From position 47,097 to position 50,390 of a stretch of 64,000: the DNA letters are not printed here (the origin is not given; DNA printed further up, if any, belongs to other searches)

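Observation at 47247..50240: T9SS cargo protein built from ~16 tandem ~55-aa repeats of an unrecognised type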

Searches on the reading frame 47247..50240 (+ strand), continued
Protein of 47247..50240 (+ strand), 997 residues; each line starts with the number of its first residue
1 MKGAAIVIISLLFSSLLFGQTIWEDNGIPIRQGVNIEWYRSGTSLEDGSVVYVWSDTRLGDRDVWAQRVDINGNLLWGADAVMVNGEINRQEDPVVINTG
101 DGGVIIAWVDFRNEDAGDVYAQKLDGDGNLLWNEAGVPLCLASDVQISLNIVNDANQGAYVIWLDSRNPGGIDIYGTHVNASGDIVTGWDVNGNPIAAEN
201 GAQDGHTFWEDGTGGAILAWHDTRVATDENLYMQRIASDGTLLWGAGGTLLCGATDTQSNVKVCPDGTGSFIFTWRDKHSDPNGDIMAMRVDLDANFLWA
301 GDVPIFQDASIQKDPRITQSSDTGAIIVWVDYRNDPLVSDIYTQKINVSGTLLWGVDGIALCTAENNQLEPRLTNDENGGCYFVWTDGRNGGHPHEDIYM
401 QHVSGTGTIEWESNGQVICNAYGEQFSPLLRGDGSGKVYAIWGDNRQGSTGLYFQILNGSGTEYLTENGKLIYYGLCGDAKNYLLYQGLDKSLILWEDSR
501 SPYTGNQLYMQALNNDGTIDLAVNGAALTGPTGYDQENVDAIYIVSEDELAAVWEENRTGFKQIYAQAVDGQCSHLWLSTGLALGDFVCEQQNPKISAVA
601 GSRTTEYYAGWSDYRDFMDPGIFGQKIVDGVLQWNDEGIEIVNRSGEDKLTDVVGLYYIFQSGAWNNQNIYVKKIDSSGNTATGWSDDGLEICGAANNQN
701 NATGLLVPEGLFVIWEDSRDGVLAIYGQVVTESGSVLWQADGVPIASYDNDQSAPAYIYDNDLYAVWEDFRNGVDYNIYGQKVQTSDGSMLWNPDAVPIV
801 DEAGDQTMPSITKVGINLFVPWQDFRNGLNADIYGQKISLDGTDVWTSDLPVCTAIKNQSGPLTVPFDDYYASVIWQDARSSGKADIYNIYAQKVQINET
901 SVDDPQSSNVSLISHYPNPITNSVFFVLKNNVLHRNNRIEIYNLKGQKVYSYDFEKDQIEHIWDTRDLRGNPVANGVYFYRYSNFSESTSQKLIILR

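Call 11: find_homologous_proteins(query=window:47247-50240:+, max_evalue=0.001)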
Query window:47247-50240:+ (997 aa): 1785 proteins with E <= 0.001 among 8000 candidates; the best 120 are listed.
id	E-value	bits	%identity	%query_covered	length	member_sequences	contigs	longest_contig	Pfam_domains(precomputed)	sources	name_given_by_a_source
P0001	0.0e+0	2322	100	100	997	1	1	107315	PF13585.13,PF18962.8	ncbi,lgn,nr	ncbi:MAG: T9SS type A sorting domain-containing protein [Candidatus Cloacimonetes bacterium]|nr:T9SS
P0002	0.0e+0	1834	76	100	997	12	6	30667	PF03640.21,PF18962.8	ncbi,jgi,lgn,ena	-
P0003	0.0e+0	1827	76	100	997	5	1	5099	PF13585.13,PF18962.8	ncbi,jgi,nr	ncbi:MAG: T9SS type A sorting domain-containing protein [Candidatus Cloacimonetes bacterium]|nr:T9SS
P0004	0.0e+0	1817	76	100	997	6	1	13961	PF18962.8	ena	-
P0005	0.0e+0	1804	75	100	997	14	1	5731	PF13585.13,PF18962.8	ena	-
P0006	0.0e+0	1640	70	100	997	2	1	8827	PF18962.8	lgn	-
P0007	0.0e+0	1629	69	100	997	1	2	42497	PF13585.13,PF18962.8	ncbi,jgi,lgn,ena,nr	ncbi:MAG TPA: T9SS type A sorting domain-containing protein [Candidatus Cloacimonetes bacterium]|nr:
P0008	0.0e+0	1575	67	100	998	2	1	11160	PF18962.8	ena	-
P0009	0.0e+0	1468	74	82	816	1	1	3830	PF03640.21,PF18962.8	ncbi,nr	ncbi:MAG: T9SS type A sorting domain-containing protein, partial [Candidatus Celaenobacter polaris]|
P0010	0.0e+0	1252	60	90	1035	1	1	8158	PF04616.21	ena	-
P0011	0.0e+0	1222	58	90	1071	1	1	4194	PF04616.21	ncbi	-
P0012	0.0e+0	1211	55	100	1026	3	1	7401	PF18962.8,PF13860.13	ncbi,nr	ncbi:MAG: T9SS type A sorting domain-containing protein [Candidatus Cloacimonetes bacterium]|nr:T9SS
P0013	0.0e+0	1210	54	100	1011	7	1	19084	PF13585.13,PF18962.8,PF13860.13,PF04616.21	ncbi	-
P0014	0.0e+0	1204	59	89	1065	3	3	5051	-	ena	-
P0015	0.0e+0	1188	54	100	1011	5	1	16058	-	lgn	-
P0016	0.0e+0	1168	53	100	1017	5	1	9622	PF13585.13,PF18962.8,PF13860.13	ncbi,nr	ncbi:MAG: T9SS type A sorting domain-containing protein [Candidatus Cloacimonetes bacterium]|nr:T9SS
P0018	0.0e+0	1149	53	100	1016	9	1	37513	PF13860.13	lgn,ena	-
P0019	0.0e+0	1142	51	100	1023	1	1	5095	PF13585.13,PF18962.8,PF13860.13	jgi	jgi:hypothetical protein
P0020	0.0e+0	1133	53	98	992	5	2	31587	PF13585.13,PF18962.8,PF13860.13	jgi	-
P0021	0.0e+0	1128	50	99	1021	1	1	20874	PF18962.8,PF13860.13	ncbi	ncbi:MAG: T9SS type A sorting domain-containing protein [Candidatus Cloacimonadia bacterium]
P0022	0.0e+0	1100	51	99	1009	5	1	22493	PF18962.8,PF13860.13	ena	-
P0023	0.0e+0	1099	54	89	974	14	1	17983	PF00404.25,PF04616.21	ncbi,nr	ncbi:MAG: hypothetical protein H8E33_01120 [Candidatus Cloacimonetes bacterium]|nr:hypothetical prot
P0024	0.0e+0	1098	50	99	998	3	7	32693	PF18962.8,PF13860.13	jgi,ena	-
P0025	0.0e+0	1092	51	96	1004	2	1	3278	PF18962.8,PF04616.21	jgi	jgi:hypothetical protein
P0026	0.0e+0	1090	50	100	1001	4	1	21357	PF13585.13,PF18962.8,PF13860.13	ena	-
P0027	0.0e+0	1083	49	100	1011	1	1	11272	PF13585.13,PF18962.8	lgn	-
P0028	0.0e+0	1079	50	100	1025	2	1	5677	PF13585.13,PF18962.8,PF13860.13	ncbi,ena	-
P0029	0.0e+0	1076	48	100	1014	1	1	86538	PF18962.8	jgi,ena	-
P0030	0.0e+0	1073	50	99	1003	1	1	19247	PF13585.13,PF18962.8,PF13860.13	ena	-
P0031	0.0e+0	1069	48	100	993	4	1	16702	PF13585.13,PF18962.8,PF13860.13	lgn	-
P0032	0.0e+0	1068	48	100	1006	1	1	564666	PF18962.8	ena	-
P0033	0.0e+0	1067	49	100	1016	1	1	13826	PF13585.13,PF18962.8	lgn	-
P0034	0.0e+0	1062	49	99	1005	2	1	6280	PF18962.8,PF13860.13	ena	-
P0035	0.0e+0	1062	49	98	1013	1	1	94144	PF13585.13,PF18962.8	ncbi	-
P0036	0.0e+0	1054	50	100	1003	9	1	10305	PF13585.13,PF18962.8,PF13860.13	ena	-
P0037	0.0e+0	1049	49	99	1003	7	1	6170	PF18962.8,PF13860.13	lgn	-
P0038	0.0e+0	1046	48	100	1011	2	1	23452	PF13585.13,PF18962.8,PF13860.13,PF04616.21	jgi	-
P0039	0.0e+0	1045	48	98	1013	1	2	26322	PF13585.13,PF18962.8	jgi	-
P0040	0.0e+0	1044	48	99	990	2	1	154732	PF18962.8,PF04616.21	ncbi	-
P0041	0.0e+0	1043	48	98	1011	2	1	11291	PF18962.8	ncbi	-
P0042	0.0e+0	1043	49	99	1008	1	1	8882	PF18962.8,PF13860.13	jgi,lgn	jgi:hypothetical protein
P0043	0.0e+0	1041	49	99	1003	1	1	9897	PF18962.8,PF13860.13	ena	-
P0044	0.0e+0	1041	49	99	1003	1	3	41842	PF18962.8,PF13860.13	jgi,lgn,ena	-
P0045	0.0e+0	1041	49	97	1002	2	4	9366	PF18962.8,PF13860.13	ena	-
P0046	0.0e+0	1040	49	97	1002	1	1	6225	PF18962.8,PF13860.13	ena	-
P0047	0.0e+0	1040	49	99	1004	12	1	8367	PF18962.8,PF13860.13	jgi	-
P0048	0.0e+0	1039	48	100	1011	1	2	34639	PF13585.13,PF18962.8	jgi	-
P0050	0.0e+0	1038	49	97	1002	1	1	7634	PF18962.8,PF13860.13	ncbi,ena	-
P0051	0.0e+0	1038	49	99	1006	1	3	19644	PF18962.8,PF13860.13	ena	-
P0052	0.0e+0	1038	48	100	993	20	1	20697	PF18962.8,PF13860.13,PF04616.21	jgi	-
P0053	0.0e+0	1037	49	99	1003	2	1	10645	PF18962.8,PF13860.13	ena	-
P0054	0.0e+0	1035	49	100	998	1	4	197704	PF13585.13,PF18962.8,PF13860.13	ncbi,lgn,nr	ncbi:MAG: T9SS type A sorting domain-containing protein [Candidatus Cloacimonetes bacterium]|nr:T9SS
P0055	0.0e+0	1035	50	100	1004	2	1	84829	PF13585.13,PF18962.8,PF13860.13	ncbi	-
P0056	0.0e+0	1035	49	98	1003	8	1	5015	PF13585.13,PF18962.8,PF13860.13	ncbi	-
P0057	0.0e+0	1034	48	99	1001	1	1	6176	PF13585.13,PF18962.8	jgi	jgi:predicted lipoprotein with Yx(FWY)xxD motif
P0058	0.0e+0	1033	47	100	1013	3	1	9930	PF28532.1,PF13585.13,PF18962.8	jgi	jgi:predicted lipoprotein with Yx(FWY)xxD motif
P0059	0.0e+0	1033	49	99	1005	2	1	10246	PF18962.8,PF13860.13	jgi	-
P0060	0.0e+0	1031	48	99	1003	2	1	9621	PF18962.8,PF13860.13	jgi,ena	-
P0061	0.0e+0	1029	48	98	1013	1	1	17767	PF13585.13,PF18962.8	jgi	jgi:type IX secretion system substrate protein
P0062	0.0e+0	1029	48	100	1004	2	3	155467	PF18962.8,PF13860.13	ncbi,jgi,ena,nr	ncbi:MAG: FlgD immunoglobulin-like domain containing protein [Candidatus Tenebribacter davisii]|nr:F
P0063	0.0e+0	1024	48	98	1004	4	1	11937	PF13585.13,PF18962.8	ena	-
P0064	0.0e+0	1023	48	99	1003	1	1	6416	PF13585.13,PF18962.8,PF04616.21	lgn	-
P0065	0.0e+0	1021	48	99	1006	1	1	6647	PF18962.8,PF13860.13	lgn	-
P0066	0.0e+0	1020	49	99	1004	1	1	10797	PF13585.13,PF18962.8,PF13860.13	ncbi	-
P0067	0.0e+0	1020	47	99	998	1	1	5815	PF18962.8,PF13860.13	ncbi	-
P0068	0.0e+0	1020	48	99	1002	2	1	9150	PF13585.13,PF18962.8,PF13860.13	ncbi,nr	ncbi:MAG: T9SS type A sorting domain-containing protein [Candidatus Cloacimonetes bacterium]|nr:T9SS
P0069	0.0e+0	1019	48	97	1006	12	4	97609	PF18962.8,PF13860.13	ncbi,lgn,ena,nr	ncbi:MAG: hypothetical protein KAS53_12270 [Candidatus Cloacimonetes bacterium]|nr:hypothetical prot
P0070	0.0e+0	1019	48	99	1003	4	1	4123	PF13585.13,PF18962.8,PF13860.13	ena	-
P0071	0.0e+0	1019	48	99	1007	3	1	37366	PF18962.8,PF13860.13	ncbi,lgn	-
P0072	0.0e+0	1017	48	97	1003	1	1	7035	PF18962.8,PF13860.13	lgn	-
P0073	0.0e+0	1015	48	100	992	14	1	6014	PF13585.13,PF18962.8,PF13860.13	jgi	jgi:hypothetical protein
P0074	0.0e+0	1015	49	98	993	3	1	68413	PF13585.13,PF18962.8,PF13860.13,PF04616.21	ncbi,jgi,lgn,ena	-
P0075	3.5e-298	1010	48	99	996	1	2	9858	PF13585.13,PF18962.8,PF13860.13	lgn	-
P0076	3.3e-295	1000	47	100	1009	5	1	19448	PF13585.13,PF18962.8,PF13860.13,PF04616.21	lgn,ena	-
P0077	4.0e-294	997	48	99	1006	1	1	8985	PF18962.8,PF13860.13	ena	-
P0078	5.4e-294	996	49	99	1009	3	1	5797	PF13585.13,PF18962.8,PF13860.13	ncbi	-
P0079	1.6e-293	995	45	100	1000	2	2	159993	PF18962.8,PF13860.13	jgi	jgi:hypothetical protein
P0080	1.7e-293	995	48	100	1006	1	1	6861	PF13585.13,PF18962.8,PF13860.13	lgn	-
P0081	4.7e-293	993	46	100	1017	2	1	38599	PF18962.8,PF13860.13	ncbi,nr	ncbi:MAG: T9SS type A sorting domain-containing protein [Candidatus Cloacimonetes bacterium]|nr:T9SS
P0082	9.6e-293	992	47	99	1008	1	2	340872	PF13585.13,PF18962.8,PF13860.13,PF04616.21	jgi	jgi:Secretion system C-terminal sorting domain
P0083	5.3e-292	990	49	99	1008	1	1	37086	PF04616.21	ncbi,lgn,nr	ncbi:MAG: T9SS type A sorting domain-containing protein [Candidatus Cloacimonetes bacterium]|nr:T9SS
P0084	6.7e-292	989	47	100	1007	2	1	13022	PF13585.13,PF18962.8,PF13860.13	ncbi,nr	ncbi:MAG: T9SS type A sorting domain-containing protein [Candidatus Cloacimonadales bacterium]|nr:T9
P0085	1.2e-290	985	47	100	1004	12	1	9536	PF18962.8,PF13860.13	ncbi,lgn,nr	ncbi:MAG: FlgD immunoglobulin-like domain containing protein [Candidatus Cloacimonadota bacterium]|n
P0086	8.2e-290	983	47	99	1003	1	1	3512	PF18962.8,PF13860.13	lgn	-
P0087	6.4e-289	980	46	99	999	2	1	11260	PF18962.8,PF13860.13,PF04616.21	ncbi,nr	ncbi:MAG: T9SS type A sorting domain-containing protein [Armatimonadetes bacterium]|nr:T9SS type A s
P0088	3.4e-288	977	45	99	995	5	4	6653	PF13585.13,PF18962.8,PF13860.13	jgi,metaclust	metaclust:\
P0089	1.6e-287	975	46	100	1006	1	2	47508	PF13585.13,PF18962.8,PF13860.13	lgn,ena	-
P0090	1.9e-285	968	46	99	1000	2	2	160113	PF18962.8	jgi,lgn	jgi:hypothetical protein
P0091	3.9e-285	967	45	98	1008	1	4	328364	PF13585.13,PF18962.8,PF13860.13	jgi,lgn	jgi:hypothetical protein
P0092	1.0e-284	966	45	100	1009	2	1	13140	PF13585.13,PF18962.8,PF13860.13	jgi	-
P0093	7.9e-282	956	45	100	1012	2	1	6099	PF13585.13,PF18962.8,PF13860.13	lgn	-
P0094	2.9e-281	954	45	99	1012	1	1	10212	PF18962.8,PF13860.13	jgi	-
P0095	8.9e-280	949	45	99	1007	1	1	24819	PF18962.8,PF13860.13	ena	-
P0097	1.7e-276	938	45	99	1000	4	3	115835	PF18962.8,PF04616.21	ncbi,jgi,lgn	jgi:hypothetical protein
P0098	4.9e-275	934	44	100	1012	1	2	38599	PF18962.8,PF13860.13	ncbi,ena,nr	ncbi:MAG: T9SS type A sorting domain-containing protein [Candidatus Cloacimonetes bacterium]|nr:T9SS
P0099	7.8e-275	933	44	100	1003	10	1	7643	PF18962.8,PF13860.13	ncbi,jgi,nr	ncbi:MAG: T9SS type A sorting domain-containing protein [Candidatus Stygibacter australis]|nr:T9SS t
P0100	1.1e-273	929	45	100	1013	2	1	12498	PF18962.8,PF13860.13,PF04616.21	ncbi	-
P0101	1.5e-272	925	44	100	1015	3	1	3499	PF18962.8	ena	-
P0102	5.9e-272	923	48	89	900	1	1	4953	PF18962.8,PF13860.13,PF04616.21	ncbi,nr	ncbi:MAG: T9SS type A sorting domain-containing protein, partial [Candidatus Cloacimonetes bacterium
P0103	2.8e-269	915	44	100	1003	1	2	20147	PF18962.8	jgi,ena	-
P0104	4.6e-269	914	45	100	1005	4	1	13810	PF18962.8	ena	-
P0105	6.6e-266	903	44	100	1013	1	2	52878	PF18962.8,PF13860.13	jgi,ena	jgi:hypothetical protein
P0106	7.2e-264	897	43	100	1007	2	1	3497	PF18962.8,PF13860.13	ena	-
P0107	1.5e-261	889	42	98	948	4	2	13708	PF13585.13,PF18962.8,PF13860.13,PF04616.21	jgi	-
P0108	1.6e-261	889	45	99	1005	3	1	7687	PF18962.8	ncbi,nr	ncbi:MAG: T9SS type A sorting domain-containing protein [Candidatus Cloacimonetes bacterium]|nr:T9SS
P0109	7.0e-259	880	27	95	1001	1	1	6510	-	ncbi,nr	ncbi:MAG: hypothetical protein IT348_19760, partial [Candidatus Eisenbacteria bacterium]|nr:hypothet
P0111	3.3e-258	878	43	100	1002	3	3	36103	PF13585.13,PF18962.8,PF13860.13,PF04616.21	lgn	-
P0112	9.9e-258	876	43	100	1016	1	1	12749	PF18962.8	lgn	-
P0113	2.6e-254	865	43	98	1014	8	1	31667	PF18962.8,PF13860.13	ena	-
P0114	5.9e-254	864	43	100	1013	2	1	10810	PF13585.13,PF18962.8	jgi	-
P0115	1.7e-249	849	42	98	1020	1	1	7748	PF18962.8,PF13860.13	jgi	jgi:hypothetical protein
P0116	3.3e-249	848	42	100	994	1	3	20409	PF18962.8,PF13860.13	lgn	-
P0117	7.7e-248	844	43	98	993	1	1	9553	PF18962.8,PF13860.13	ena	-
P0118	1.5e-247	843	42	99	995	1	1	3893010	PF13585.13,PF18962.8,PF13860.13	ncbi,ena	-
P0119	1.4e-246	839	42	98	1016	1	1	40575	PF03640.21,PF13585.13,PF18962.8,PF13860.13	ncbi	ncbi:MAG: T9SS type A sorting domain-containing protein [Candidatus Cloacimonadales bacterium]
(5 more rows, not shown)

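Call 15: find_encoding_contigs(protein=P0118, flank=10000, max_places=2)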
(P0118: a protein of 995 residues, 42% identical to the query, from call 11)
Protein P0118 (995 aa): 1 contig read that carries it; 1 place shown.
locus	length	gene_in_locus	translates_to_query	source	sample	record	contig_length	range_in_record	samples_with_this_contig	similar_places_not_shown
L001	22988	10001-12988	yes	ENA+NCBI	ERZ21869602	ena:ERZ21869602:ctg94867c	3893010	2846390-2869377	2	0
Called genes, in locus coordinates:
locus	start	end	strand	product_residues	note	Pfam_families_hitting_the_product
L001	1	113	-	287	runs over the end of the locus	PF00142:Fer4_NifH (faint), PF01656:CbiA, PF10609:ParA (faint), PF00037:Fer4 (weak), PF13237:Fer4_10 (weak), PF14697:Fer4_21, PF13187:Fer4_9 (weak), PF00037:Fer4 (weak), +5 more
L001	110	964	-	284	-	PF01656:CbiA, PF10609:ParA (faint), PF13614:AAA_31 (faint), PF12838:Fer4_7 (faint), PF00037:Fer4 (faint), PF13237:Fer4_10 (weak), PF14697:Fer4_21 (weak), PF13187:Fer4_9, +3 more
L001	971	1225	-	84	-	PF17253:DUF5320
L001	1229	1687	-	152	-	PF02001:DUF134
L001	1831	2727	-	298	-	PF00595:PDZ (weak), PF14685:PDZ_Tricorn (faint), PF13180:PDZ_2, PF17820:PDZ_6, PF00595:PDZ, PF13180:PDZ_2, PF17820:PDZ_6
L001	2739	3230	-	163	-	-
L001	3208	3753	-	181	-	PF04542:Sigma70_r2, PF08281:Sigma70_r4_2, PF04545:Sigma70_r4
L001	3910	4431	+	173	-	PF13238:AAA_18 (weak), PF13671:AAA_33 (weak)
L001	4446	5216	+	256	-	PF14268:YoaP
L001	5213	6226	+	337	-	PF13302:Acetyltransf_3, PF00583:Acetyltransf_1, PF13527:Acetyltransf_9 (faint), PF00583:Acetyltransf_1, PF13673:Acetyltransf_10 (weak), PF13508:Acetyltransf_7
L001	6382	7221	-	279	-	PF00583:Acetyltransf_1, PF13480:Acetyltransf_6 (weak), PF13673:Acetyltransf_10 (weak), PF13508:Acetyltransf_7, PF08445:FR47 (weak)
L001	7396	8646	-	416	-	PF17820:PDZ_6 (weak), PF19238:Radical_SAM_2, PF04055:Radical_SAM (faint), PF04459:DUF512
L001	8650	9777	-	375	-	PF01594:AI-2E_transport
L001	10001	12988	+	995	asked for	PF13585:CHU_C (faint), PF13860:FlgD_ig, PF18962:Por_Secre_tail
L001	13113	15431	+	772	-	PF00246:Peptidase_M14, PF13620:CarboxypepD_reg, PF13715:CarbopepD_reg_2 (faint), PF20773:InhA-like_MAM (faint), PF18962:Por_Secre_tail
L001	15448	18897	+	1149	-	PF01364:Peptidase_C25, PF13860:FlgD_ig, PF18962:Por_Secre_tail (weak)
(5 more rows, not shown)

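Call 16: find_encoding_contigs(protein=P0032, flank=10000, max_places=2)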
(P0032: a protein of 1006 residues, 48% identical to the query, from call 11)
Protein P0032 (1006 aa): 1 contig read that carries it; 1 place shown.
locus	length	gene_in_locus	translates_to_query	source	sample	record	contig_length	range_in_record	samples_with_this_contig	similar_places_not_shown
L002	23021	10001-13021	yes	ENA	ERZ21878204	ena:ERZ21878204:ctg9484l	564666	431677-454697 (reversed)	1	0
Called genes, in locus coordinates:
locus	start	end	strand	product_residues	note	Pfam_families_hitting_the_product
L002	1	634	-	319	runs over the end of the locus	PF01073:3Beta_HSD, PF01370:Epimerase, PF02719:Polysacc_synt_2, PF04321:RmlD_sub_bind, PF16363:GDP_Man_Dehyd, PF07993:NAD_binding_4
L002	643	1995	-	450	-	PF22461:SLBB_2 (faint), PF10531:SLBB (weak)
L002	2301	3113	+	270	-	PF02535:Zip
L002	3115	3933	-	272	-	PF00892:EamA (weak)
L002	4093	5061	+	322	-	PF08309:LVIVD (faint)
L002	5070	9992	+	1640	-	PF08126:Propeptide_C25, PF01364:Peptidase_C25, PF06119:NIDO (faint), PF07610:DUF1573, PF22073:Cep192_D4 (weak), PF22544:HYDIN_VesB_CFA65-like_Ig (weak), PF13860:FlgD_ig, PF18962:Por_Secre_tail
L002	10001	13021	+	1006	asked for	PF18962:Por_Secre_tail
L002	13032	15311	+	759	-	PF00246:Peptidase_M14, PF13620:CarboxypepD_reg, PF20773:InhA-like_MAM (faint), PF13860:FlgD_ig (weak), PF18962:Por_Secre_tail (weak)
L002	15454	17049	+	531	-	PF13385:Laminin_G_3, PF18962:Por_Secre_tail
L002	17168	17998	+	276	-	PF04951:Peptidase_M55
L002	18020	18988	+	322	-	PF00294:PfkB, PF08543:Phos_pyr_kin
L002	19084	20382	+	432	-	PF01547:SBP_bac_1, PF13416:SBP_bac_8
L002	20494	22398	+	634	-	PF02824:TGS, PF07973:tRNA_SAD, PF00587:tRNA-synt_2b, PF03129:HGTP_anticodon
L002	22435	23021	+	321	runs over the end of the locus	PF01380:SIS, PF00571:CBS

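Call 18: find_encoding_contigs(protein=P0109, flank=10000, max_places=2)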
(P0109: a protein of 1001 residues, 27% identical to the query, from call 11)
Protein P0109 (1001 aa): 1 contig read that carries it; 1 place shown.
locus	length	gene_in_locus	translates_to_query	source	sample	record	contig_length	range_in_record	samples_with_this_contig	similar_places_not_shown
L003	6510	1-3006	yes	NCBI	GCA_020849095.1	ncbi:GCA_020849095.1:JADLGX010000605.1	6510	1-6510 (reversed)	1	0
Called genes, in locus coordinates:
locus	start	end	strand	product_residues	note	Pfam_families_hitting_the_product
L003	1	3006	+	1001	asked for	?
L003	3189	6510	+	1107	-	?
